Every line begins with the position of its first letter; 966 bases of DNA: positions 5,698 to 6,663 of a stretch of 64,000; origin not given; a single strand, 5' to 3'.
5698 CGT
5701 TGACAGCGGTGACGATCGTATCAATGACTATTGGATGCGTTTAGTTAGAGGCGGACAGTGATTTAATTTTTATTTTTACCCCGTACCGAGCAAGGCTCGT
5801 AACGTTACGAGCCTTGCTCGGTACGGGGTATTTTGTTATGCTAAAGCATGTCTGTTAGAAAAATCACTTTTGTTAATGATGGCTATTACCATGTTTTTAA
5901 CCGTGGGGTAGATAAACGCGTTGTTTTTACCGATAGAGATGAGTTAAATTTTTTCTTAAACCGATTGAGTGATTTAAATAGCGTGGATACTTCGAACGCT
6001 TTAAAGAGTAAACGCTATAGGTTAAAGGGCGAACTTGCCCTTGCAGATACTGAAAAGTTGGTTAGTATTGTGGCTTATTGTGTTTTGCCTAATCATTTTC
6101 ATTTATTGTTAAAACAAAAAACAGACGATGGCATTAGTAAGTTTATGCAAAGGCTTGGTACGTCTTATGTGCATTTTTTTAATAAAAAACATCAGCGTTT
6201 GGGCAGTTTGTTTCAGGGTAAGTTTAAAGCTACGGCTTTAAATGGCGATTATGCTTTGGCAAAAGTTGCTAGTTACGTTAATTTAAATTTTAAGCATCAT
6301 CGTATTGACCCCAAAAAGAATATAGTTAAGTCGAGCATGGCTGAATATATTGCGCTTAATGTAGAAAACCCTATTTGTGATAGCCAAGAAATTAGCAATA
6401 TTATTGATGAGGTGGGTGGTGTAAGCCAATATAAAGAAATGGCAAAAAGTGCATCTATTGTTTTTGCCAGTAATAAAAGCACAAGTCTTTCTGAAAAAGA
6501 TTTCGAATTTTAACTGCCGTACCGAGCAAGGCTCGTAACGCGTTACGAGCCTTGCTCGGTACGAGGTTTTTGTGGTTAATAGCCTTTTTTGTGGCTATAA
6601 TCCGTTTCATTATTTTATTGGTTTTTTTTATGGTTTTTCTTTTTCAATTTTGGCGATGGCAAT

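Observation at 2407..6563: DGR packaged with a RAYT transposase between REP palindromes (candidate REPtron-mobilised DGR)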

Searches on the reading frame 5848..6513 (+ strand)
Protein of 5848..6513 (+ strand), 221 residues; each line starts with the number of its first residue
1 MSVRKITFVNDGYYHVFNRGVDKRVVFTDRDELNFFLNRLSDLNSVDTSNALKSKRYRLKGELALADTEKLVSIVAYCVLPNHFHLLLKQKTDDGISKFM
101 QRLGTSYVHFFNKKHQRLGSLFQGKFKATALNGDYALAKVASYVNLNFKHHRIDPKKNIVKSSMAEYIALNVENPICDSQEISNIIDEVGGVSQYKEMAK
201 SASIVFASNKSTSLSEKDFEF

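Call 6: search_protein_families(library=pfam, proteins=[window:5848-6513:+], max_evalue=0.01)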
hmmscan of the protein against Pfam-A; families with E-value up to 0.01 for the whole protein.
window:5848-6513:+ (221 aa): 1 family
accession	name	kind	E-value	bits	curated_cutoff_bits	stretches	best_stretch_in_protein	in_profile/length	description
PF01797.21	Y1_Tnp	-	5.6e-09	36.6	23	1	67-145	36-119/121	Transposase IS200 like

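Call 7: find_encoding_contigs(protein=window:5848-6513:+, flank=10000, max_places=10)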
Protein window:5848-6513:+ (221 aa): no gene with exactly this product is on record in the collection.

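Call 8: find_homologous_proteins(query=window:5848-6510:+)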
Query window:5848-6510:+ (221 aa): 1922 proteins with E <= 0.001 among 2155 candidates; the best 120 are listed.
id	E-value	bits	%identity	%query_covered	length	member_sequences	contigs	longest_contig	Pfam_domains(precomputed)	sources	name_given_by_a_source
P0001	6.6e-140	481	100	100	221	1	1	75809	PF01797.22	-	-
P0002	1.8e-101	356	73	100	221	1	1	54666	PF01797.22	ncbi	-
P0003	1.7e-96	340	71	100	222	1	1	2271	PF01797.22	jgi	-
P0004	3.7e-91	322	67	100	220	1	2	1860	PF01797.22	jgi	-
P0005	1.7e-87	310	63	100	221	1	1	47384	PF01797.22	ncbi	-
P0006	1.9e-86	307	64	100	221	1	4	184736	PF01797.22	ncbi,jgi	-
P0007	3.4e-81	290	60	100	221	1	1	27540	PF01797.22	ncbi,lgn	-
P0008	6.4e-81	289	59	100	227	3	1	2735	PF01797.22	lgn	-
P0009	2.8e-80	287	59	100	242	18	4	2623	PF01797.22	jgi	jgi:REP element-mobilizing transposase RayT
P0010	2.0e-79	284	61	100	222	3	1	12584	PF01797.22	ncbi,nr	ncbi:hypothetical protein SPONN_2188 [uncultured Candidatus Thioglobus sp.]|nr:hypothetical protein 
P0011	2.2e-79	284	59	100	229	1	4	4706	PF01797.22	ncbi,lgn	-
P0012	2.3e-79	284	60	100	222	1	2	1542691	PF01797.22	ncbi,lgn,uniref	ncbi:MAG: hypothetical protein Ctma_0360 [Catillopecten margaritatus gill symbiont]|uniref:Transposa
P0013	4.4e-79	283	59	100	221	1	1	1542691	PF01797.22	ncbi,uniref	ncbi:MAG: hypothetical protein Ctma_1034 [Catillopecten margaritatus gill symbiont]|uniref:Transposa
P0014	4.9e-79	283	58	100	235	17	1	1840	PF01797.22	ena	-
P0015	1.2e-78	282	60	100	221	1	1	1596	PF01797.22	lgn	-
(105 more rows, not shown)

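Call 9: find_encoding_contigs(protein=P0002, flank=10000, max_places=4)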
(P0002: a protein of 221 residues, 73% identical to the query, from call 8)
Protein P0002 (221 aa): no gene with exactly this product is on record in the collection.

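Call 10: find_encoding_contigs(protein=P0005, flank=10000, max_places=4)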
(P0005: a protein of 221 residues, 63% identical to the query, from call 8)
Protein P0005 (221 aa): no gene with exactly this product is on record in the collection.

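Call 11: find_encoding_contigs(protein=P0006, flank=10000, max_places=4)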
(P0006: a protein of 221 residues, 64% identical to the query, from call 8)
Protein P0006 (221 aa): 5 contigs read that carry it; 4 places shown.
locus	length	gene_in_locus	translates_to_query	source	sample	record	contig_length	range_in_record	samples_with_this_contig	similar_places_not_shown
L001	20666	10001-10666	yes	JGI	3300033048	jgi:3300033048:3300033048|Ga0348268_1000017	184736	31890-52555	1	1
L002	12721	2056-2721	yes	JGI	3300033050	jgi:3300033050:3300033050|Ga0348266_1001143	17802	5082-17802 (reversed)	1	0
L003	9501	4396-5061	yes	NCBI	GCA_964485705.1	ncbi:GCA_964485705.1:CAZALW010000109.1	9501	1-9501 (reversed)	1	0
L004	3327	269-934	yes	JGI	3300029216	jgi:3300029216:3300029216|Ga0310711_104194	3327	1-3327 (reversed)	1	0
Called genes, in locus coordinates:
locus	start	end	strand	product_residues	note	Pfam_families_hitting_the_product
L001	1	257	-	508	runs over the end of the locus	PF00309:Sigma54_AID, PF04963:Sigma54_CBD, PF04552:Sigma54_DBD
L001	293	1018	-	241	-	PF00005:ABC_tran, PF12399:BCA_ABC_TP_C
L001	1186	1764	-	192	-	PF03968:LptD_N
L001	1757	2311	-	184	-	PF06835:LptC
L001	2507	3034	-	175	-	PF00702:Hydrolase (faint), PF08282:Hydrolase_3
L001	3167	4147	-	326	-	PF01380:SIS, PF00571:CBS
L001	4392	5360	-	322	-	PF01699:Na_Ca_ex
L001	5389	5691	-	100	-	-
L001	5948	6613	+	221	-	PF19077:Big_13 (faint), PF16403:Bact_surface_Ig-like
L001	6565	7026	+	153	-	PF16403:Bact_surface_Ig-like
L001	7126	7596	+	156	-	PF07603:Lcl_C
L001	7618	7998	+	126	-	PF05635:23S_rRNA_IVP (weak), PF22296:bAvd (weak)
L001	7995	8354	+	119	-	PF07603:Lcl_C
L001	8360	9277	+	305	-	-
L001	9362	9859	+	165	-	PF07603:Lcl_C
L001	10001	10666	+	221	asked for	PF01797:Y1_Tnp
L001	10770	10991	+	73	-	-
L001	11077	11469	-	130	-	PF01850:PIN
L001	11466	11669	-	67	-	PF09957:VapB_antitoxin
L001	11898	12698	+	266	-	PF13555:AAA_29 (weak), PF00005:ABC_tran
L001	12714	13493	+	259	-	PF02405:MlaE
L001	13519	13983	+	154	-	PF02470:MlaD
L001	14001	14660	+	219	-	PF05494:MlaC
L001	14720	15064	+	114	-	PF01740:STAS (faint), PF13466:STAS_2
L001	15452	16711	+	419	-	PF00275:EPSP_synthase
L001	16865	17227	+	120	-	PF05635:23S_rRNA_IVP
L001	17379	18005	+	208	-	PF01634:HisG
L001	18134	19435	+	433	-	PF00815:Histidinol_dh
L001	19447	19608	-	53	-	-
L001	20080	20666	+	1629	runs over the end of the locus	PF19077:Big_13, PF00691:OmpA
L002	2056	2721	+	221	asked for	PF01797:Y1_Tnp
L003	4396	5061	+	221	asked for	PF01797:Y1_Tnp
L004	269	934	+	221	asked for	PF01797:Y1_Tnp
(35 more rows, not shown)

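Call 15: search_protein_families(library=pfam, proteins=[L001:8360-9277:+, L001:7618-7998:+, L001:10770-10991:+, L001:5948-6613:+], max_evalue=1)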
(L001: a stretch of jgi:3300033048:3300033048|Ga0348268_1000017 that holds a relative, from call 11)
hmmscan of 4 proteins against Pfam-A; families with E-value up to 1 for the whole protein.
L001:8360-9277:+ (305 aa): 2 families
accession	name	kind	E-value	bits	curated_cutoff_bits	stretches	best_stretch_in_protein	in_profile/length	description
PF00078.32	RVT_1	-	6.4e-05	23.2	29.6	1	56-112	126-180/205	Reverse transcriptase (RNA-dependent DNA polymerase)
PF04224.18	DUF417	-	0.12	12.4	27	1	188-232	23-68/175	Protein of unknown function, DUF417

L001:7618-7998:+ (126 aa): 5 families
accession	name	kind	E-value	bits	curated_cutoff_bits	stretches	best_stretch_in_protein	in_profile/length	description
PF05635.17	23S_rRNA_IVP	-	3.1e-07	31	33.8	1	4-98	1-86/106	23S rRNA-intervening sequence protein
PF22296.2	bAvd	-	2.8e-05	25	40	1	18-122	13-105/107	bAvd-like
PF25515.1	Arm_PDR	-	0.042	14.4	27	1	42-115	49-117/145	Plastid division regulator ARM repeat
PF15046.11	DUF4532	-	0.092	12.3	27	1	2-63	129-191/279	Protein of unknown function (DUF4532)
PF24030.1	DUF7341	-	0.11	13.3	27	1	7-57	63-111/133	Domain of unknown function (DUF7341)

L001:10770-10991:+ (73 aa): 0 families

L001:5948-6613:+ (221 aa): 8 families
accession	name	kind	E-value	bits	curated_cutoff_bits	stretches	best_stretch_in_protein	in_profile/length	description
PF16403.11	Bact_surface_Ig-like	-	3.9e-19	68.9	27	2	106-170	7-71/71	Bacterial surface protein, Ig-like domain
PF19077.6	Big_13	-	7.2e-07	30.1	27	2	62-140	23-101/102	Bacterial Ig-like domain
PF18981.6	InlK_D3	-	0.0032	18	25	1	138-170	43-75/75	Internalin K domain (D3/D4)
PF17936.7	Big_6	-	0.0049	17.5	27.6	1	61-111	8-60/83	Bacterial Ig domain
PF07523.18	Big_3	-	0.011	16.5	21.2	1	133-170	37-66/68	Bacterial Ig-like domain (group 3)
PF00028.23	Cadherin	-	0.012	16.4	28.8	1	85-171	29-89/93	Cadherin domain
PF13750.12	Big_3_3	-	0.021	14.9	27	1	139-183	9-53/157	Bacterial Ig-like domain (group 3)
PF15418.12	DUF4625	-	0.04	14.6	27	1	140-163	101-124/131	Domain of unknown function (DUF4625)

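Call 18: find_related_loci(query=A1, collection=genome_contigs, flank=10000)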
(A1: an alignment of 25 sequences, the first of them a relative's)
Query A1 (221 aa) in genome_contigs; peptide patterns used: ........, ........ (x = any residue, [..] = any of these).
423 stretches matched a pattern; 369 encode a relative of the query (tblastn E <= 1e-3); the best 80 are kept; 80 distinct loci.
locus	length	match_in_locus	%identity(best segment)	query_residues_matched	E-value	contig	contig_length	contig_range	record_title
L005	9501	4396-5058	64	1-221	2e-93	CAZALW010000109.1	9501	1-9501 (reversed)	MAG TPA_asm: uncultured Thiotrichaceae bacterium isolate SRP215229_co1_200 genome assembly, contig: NODE_4976_length_950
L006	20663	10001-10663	61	1-221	3e-92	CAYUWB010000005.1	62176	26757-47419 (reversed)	MAG TPA_asm: uncultured Candidatus Ruthturnera sp. isolate binchicken_co46_274 genome assembly, contig: NODE_757_length_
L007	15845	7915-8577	61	1-221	5e-89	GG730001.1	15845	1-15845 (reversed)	MAG: uncultured SUP05 cluster bacterium genomic scaffold Scf_Contig34450, whole genome shotgun sequence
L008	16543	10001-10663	60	1-221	3e-88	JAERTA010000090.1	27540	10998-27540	MAG: Gammaproteobacteria bacterium isolate BH20 c_000000004778, whole genome shotgun sequence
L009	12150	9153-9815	58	1-221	6e-84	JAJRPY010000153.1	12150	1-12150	MAG: Gammaproteobacteria bacterium isolate Dive100_bin10.137 k141_1086865, whole genome shotgun sequence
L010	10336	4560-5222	58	1-221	5e-84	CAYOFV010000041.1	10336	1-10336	MAG TPA_asm: uncultured Piscirickettsiaceae bacterium isolate SRP200020_co7_72 genome assembly, contig: NODE_4668_length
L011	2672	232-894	57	1-221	1e-84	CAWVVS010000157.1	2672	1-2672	MAG TPA_asm: uncultured Candidatus Thioglobus sp. isolate ERR3589573_concoct_44 genome assembly, contig: ERZ7463532.3504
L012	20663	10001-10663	57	1-221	2e-81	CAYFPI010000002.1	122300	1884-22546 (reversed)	MAG TPA_asm: uncultured Candidatus Thioglobus sp. isolate ERP019367_co1_139 genome assembly, contig: NODE_209_length_122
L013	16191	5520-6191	53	1-221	3e-81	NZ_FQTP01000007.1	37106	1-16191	Bathymodiolus heckerae thiotrophic gill symbiont isolate BHECKSOX, whole genome shotgun sequence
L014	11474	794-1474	54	1-221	1e-80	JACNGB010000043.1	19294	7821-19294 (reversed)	MAG: Candidatus Thioglobus pontius NIOZ-UU_NODE_3469_length_19294_cov_62.372, whole genome shotgun sequence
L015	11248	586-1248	55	1-220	6e-81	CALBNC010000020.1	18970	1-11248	MAG TPA_asm: uncultured Gammaproteobacteria bacterium isolate ERR2206786_bin.55_CONCOCT_v1.1_MAG genome assembly, contig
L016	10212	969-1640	54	1-221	1e-80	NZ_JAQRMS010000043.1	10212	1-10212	MAG: Candidatus Thioglobus sp. isolate MAG2 MAG6_43, whole genome shotgun sequence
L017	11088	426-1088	56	1-221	2e-80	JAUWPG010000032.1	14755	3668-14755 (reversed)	MAG: Gammaproteobacteria bacterium isolate CSMAG_2470 CSMAG_2470_k141_139013_length_14755_cov_13.9110, whole genome shot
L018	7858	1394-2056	58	1-221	1e-80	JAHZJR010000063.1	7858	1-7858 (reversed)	MAG: Proteobacteria bacterium isolate O_S4.1_bin.4 k141_201464, whole genome shotgun sequence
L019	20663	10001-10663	56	1-221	3e-80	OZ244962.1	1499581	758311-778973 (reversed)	MAG: Gammaproteobacteria bacterium isolate 968babb0-bb61-4cc3-8804-d24b8dd7e2ac genome assembly, chromosome: 1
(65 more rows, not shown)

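Call 23: find_homologous_proteins(query=A2, max_evalue=0.00001)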
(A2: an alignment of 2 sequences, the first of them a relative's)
Query A2 (2 sequences) (305 aa, profile of the alignment): 431 proteins with E <= 0.00001 among 3361 candidates; the best 120 are listed.
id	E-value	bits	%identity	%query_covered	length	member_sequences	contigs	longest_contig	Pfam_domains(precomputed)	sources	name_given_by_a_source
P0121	8.4e-154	530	100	89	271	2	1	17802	-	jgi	-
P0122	8.1e-119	415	32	26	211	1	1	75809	-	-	-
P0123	6.9e-93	330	51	94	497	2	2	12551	PF00078.33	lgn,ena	-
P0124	8.3e-89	316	55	79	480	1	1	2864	PF00078.33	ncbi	-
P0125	3.0e-84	301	50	82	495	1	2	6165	PF00078.33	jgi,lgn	-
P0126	1.5e-77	279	51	81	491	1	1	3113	PF00078.33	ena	-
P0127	2.4e-75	272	55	63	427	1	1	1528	PF00078.33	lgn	-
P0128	2.4e-73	266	47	82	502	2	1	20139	PF00078.33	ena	-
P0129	1.9e-71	259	48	82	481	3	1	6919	PF00078.33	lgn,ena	-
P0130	9.4e-71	257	48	69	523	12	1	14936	PF00078.33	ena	-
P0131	9.5e-71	257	44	80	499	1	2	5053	PF00078.33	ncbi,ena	-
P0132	2.9e-70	255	42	81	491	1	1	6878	PF00078.33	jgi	-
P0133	6.2e-70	254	42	82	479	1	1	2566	PF00078.33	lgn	-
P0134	7.4e-70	254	42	82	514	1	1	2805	PF00078.33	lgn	-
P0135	8.5e-69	251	48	68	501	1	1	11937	PF00078.33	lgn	-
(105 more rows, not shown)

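Call 24: find_encoding_contigs(protein=P0123, flank=8000, max_places=3)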
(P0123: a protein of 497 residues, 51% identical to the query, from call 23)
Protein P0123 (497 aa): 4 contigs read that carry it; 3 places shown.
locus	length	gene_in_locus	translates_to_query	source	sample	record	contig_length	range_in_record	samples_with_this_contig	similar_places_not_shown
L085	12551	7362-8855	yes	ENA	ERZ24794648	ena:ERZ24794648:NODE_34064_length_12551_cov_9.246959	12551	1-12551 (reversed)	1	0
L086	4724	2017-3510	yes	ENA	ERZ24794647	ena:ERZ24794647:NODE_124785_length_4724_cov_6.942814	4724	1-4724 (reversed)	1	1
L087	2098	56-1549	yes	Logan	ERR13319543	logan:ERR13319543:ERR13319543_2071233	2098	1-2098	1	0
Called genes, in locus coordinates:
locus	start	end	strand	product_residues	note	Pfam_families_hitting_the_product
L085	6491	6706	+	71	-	PF07603:Lcl_C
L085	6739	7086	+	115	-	PF05635:23S_rRNA_IVP, PF22296:bAvd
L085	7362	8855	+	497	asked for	PF00078:RVT_1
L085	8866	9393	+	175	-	PF07603:Lcl_C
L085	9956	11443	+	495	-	PF02384:N6_Mtase (weak), PF07669:Eco57I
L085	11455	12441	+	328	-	PF17728:BsuBI_PstI_RE_N, PF06616:BsuBI_PstI_RE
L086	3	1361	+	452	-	?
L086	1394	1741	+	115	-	PF05635:23S_rRNA_IVP, PF22296:bAvd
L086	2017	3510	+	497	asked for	PF00078:RVT_1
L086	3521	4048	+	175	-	PF07603:Lcl_C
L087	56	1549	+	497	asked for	PF00078:RVT_1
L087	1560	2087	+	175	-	PF07603:Lcl_C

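Call 25: find_encoding_contigs(protein=P0128, flank=8000, max_places=3)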
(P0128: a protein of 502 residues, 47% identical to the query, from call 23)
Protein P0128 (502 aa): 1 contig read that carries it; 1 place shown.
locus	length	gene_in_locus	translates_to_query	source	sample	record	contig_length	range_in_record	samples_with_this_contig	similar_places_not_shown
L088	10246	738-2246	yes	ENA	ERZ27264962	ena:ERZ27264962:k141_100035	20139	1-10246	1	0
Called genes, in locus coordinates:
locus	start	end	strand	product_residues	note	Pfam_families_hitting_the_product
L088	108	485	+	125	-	PF22296:bAvd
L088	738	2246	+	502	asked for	PF00078:RVT_1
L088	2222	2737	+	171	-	PF07603:Lcl_C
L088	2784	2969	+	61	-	-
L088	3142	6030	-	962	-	PF13428:TPR_14 (weak), PF14559:TPR_19 (weak), PF23914:TPR_CcmH_CycH (weak), PF13432:TPR_16, PF00685:Sulfotransfer_1, PF13469:Sulfotransfer_3, PF13432:TPR_16, PF14559:TPR_19, +10 more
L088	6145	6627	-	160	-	PF13442:Cytochrome_CBB3, PF00034:Cytochrom_C (weak)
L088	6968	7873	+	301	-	PF00126:HTH_1, PF03466:LysR_substrate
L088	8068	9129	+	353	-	PF03150:CCP_MauG, PF00034:Cytochrom_C (weak)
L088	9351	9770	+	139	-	PF00210:Ferritin (faint), PF02915:Rubrerythrin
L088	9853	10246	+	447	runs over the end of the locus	PF02754:CCG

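Call 30: find_encoding_contigs(protein=P0003, flank=10000, max_places=4)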
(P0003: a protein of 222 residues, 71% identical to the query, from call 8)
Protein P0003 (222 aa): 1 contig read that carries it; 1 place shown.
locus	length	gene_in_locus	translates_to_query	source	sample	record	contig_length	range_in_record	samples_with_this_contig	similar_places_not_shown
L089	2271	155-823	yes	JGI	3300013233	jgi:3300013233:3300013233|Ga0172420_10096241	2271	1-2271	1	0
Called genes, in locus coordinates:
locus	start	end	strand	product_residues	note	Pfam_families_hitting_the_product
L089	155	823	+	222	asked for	PF01797:Y1_Tnp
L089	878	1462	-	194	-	PF00114:Pilin (faint)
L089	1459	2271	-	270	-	?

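Call 31: find_encoding_contigs(protein=P0004, flank=10000, max_places=4)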
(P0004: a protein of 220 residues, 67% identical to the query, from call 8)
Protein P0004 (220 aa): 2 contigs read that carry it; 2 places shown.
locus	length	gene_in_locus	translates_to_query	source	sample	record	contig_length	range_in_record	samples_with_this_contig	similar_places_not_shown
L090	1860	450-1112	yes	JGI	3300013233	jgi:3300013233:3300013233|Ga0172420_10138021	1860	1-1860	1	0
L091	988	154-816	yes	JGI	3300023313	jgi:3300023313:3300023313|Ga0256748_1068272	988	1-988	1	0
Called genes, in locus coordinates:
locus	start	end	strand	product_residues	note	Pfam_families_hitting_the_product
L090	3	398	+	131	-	?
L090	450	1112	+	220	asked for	PF01797:Y1_Tnp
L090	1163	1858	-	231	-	?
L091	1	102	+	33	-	?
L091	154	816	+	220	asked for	PF01797:Y1_Tnp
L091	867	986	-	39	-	?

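Call 68: search_protein_families(library=ncbifam, proteins=[window:5848-6513:+], max_evalue=0.01)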
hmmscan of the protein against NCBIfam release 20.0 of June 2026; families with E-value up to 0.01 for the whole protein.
window:5848-6513:+ (221 aa): 1 family
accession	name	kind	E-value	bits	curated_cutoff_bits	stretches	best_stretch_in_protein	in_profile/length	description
NF047646.1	REP_Tyr_transpos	equivalog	1.9e-10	40.8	80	1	55-148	30-131/146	REP-associated tyrosine transposase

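Call 69: search_solved_structures(query=window:5848-6510:+, max_evalue=0.01, show_alignments=1)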
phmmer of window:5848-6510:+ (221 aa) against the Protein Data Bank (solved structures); distinct sequences matched with E-value up to 0.01: 0.

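Call 73: find_related_loci(query=A2, collection=viral_contigs, flank=6000)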
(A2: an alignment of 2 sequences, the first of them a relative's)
Query A2 (305 aa) in viral_contigs; peptide patterns used: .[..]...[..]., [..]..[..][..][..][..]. (x = any residue, [..] = any of these).
23 stretches matched a pattern, but none encodes a relative of the query by tblastn (E <= 1e-3).
